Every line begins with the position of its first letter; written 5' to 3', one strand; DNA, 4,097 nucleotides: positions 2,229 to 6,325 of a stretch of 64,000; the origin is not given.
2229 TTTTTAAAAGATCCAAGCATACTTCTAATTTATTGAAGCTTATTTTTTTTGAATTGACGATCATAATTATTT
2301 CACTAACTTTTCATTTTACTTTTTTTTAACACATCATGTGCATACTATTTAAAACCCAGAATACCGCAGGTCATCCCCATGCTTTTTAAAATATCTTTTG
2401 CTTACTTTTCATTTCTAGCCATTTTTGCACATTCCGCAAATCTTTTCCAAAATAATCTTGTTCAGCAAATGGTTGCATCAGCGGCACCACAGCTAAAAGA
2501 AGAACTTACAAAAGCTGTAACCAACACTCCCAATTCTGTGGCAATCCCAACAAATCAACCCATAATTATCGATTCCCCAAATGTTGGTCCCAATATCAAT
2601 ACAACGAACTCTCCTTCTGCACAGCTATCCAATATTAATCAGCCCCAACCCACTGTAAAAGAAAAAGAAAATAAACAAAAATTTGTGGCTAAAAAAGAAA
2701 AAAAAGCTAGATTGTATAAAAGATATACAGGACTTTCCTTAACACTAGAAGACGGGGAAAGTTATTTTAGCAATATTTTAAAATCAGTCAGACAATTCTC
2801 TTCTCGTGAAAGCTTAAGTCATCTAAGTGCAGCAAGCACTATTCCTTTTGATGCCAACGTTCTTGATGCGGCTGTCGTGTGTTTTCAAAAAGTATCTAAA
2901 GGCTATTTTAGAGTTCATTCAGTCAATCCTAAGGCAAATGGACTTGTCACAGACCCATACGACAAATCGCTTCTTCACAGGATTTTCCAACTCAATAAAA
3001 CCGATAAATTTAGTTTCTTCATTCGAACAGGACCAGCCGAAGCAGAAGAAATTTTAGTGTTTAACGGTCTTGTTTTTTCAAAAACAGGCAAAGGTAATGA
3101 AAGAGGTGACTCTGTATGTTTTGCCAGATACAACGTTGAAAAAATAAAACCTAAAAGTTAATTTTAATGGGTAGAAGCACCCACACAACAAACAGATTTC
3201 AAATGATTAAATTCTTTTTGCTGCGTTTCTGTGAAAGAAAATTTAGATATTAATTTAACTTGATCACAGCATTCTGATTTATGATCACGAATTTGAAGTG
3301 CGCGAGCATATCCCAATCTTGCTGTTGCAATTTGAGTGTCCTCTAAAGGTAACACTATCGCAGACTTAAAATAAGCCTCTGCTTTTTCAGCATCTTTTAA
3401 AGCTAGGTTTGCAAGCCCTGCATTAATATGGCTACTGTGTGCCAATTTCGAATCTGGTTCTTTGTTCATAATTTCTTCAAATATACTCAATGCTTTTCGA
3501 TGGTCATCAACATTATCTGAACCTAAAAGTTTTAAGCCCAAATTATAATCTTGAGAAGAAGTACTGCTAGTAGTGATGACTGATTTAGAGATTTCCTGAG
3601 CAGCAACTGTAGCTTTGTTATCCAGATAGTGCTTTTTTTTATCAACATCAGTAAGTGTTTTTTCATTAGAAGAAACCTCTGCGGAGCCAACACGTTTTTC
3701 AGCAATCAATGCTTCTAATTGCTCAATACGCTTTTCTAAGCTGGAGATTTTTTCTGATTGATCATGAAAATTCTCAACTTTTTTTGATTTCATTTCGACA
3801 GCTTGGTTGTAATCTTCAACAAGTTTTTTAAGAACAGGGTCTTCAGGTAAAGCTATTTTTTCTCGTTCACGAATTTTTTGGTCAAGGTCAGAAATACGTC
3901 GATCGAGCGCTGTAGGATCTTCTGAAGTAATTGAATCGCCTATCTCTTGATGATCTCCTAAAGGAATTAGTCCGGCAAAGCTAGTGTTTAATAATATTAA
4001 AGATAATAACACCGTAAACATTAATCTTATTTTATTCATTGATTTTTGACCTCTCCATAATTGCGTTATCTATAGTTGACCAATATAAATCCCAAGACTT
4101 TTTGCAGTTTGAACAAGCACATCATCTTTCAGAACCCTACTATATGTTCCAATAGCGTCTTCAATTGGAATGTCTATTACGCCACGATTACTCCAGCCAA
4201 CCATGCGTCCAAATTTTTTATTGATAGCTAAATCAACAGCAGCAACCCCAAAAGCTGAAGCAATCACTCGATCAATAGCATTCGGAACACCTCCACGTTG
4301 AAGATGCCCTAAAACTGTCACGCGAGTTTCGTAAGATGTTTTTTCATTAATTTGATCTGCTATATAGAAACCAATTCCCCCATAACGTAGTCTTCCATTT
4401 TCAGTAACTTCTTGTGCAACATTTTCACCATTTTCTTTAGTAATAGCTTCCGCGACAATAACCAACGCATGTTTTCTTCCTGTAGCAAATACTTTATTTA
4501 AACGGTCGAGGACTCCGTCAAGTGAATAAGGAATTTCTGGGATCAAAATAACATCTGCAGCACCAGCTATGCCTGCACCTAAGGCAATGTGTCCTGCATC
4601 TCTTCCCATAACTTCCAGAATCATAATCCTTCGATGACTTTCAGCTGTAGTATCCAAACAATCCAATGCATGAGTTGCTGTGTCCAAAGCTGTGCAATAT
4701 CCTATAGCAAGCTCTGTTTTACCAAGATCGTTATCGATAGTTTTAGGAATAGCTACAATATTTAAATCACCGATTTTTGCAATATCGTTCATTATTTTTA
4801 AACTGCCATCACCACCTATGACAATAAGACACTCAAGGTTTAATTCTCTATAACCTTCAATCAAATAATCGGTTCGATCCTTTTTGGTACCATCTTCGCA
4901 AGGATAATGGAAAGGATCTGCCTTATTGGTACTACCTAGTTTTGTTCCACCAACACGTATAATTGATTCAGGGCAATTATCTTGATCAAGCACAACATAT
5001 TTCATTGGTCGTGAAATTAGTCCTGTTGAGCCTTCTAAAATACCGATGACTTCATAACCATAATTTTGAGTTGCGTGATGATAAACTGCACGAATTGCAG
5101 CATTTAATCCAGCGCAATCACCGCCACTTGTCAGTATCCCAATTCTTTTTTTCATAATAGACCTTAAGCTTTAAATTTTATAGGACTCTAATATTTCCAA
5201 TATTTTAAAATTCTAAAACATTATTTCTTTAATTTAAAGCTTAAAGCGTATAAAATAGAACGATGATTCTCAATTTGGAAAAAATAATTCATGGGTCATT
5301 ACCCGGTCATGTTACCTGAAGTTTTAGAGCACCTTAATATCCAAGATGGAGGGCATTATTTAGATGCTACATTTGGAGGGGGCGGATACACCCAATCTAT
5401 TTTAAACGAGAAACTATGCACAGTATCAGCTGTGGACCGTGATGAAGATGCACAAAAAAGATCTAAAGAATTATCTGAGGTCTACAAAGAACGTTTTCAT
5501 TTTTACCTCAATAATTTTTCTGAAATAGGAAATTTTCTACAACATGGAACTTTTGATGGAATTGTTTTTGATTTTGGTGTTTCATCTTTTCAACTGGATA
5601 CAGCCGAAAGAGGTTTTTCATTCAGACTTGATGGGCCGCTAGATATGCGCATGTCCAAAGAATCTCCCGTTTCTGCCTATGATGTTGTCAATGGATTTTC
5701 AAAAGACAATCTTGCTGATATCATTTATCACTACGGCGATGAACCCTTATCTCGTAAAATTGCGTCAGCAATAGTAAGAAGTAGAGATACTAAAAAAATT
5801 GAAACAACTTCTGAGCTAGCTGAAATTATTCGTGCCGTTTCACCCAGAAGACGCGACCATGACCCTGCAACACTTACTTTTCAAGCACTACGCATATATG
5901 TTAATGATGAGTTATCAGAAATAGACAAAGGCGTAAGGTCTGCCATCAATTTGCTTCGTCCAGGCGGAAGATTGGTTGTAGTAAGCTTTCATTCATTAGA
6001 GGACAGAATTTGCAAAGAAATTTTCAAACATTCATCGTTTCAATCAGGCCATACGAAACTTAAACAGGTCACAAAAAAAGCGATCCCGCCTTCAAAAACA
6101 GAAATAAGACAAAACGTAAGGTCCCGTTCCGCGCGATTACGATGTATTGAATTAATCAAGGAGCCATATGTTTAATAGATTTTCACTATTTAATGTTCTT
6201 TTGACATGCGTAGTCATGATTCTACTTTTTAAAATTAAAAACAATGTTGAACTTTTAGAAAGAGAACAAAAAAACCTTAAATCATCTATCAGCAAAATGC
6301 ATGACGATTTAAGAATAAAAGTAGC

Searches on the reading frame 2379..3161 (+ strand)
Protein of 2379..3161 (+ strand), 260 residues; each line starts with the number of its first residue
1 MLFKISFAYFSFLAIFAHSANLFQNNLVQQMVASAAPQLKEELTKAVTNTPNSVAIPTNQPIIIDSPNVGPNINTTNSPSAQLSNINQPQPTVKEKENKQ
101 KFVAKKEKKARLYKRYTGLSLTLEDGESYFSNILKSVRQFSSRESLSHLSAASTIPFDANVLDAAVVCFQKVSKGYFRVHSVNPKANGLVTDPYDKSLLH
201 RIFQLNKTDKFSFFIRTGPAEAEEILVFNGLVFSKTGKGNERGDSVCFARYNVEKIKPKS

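Call 51: search_protein_families(library=pfam, proteins=[window:2379-3161:+], max_evalue=5)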
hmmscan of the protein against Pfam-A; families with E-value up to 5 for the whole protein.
window:2379-3161:+ (260 aa): 0 families

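Call 90: find_encoding_contigs(protein=window:2379-3161:+, flank=10000, max_places=3)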
Protein window:2379-3161:+ (260 aa): 1 contig read that carries it; 1 place shown.
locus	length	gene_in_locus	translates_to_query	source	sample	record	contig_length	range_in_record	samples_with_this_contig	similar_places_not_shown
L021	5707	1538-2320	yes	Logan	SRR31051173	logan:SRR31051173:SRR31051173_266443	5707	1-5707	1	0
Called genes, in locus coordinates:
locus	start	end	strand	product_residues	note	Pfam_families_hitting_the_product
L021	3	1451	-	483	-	?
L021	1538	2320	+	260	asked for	-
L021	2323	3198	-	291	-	-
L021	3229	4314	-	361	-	PF00365:PFK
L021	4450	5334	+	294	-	PF01795:Methyltransf_5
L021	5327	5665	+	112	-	-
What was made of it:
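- Tried and rejected: Left flank of the window: it could not be extended, because the only contig found was 5.7 kb (call 90).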

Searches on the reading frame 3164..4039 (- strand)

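Call 68: search_protein_families(library=pfam, proteins=[window:3164-4039:-], max_evalue=0.001)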
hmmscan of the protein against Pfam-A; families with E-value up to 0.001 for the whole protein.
window:3164-4039:- (291 aa): 1 family
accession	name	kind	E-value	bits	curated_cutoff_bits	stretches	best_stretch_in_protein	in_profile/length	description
PF16673.10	TRAF_BIRC3_bd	-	0.00029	20.9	30.5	0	45-112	2-62/64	TNF receptor-associated factor BIRC3 binding domain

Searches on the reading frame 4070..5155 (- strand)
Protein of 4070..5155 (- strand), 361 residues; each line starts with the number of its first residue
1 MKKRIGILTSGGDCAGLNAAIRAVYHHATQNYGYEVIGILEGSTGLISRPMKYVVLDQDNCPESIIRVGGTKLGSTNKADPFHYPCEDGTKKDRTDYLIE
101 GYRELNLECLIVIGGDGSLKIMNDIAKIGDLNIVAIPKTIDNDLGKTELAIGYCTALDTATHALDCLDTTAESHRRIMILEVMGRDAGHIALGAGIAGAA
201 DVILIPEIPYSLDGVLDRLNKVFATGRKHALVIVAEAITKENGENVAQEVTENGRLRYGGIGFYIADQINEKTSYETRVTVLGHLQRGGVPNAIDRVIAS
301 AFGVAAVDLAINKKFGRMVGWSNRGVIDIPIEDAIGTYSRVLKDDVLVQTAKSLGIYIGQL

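Call 68: search_protein_families(library=pfam, proteins=[window:4070-5155:-], max_evalue=0.001)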
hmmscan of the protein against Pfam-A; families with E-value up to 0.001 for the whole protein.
window:4070-5155:- (361 aa): 1 family
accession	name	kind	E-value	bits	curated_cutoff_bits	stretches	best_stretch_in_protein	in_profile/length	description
PF00365.25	PFK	-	2e-92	309.9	30.9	1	4-309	1-276/277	Phosphofructokinase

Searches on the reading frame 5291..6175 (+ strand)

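Call 68: search_protein_families(library=pfam, proteins=[window:5291-6175:+], max_evalue=0.001)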
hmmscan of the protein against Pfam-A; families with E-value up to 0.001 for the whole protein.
window:5291-6175:+ (294 aa): 3 families
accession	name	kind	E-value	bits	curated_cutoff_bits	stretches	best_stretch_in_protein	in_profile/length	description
PF01795.25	Methyltransf_5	-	4.9e-98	328.9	27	1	2-287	3-307/309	MraW methylase family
PF13847.12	Methyltransf_31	-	0.00016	21.8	27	0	18-94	2-81/145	Methyltransferase domain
PF01728.25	FtsJ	-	0.00019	21.8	24.1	0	8-96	9-100/181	FtsJ-like methyltransferase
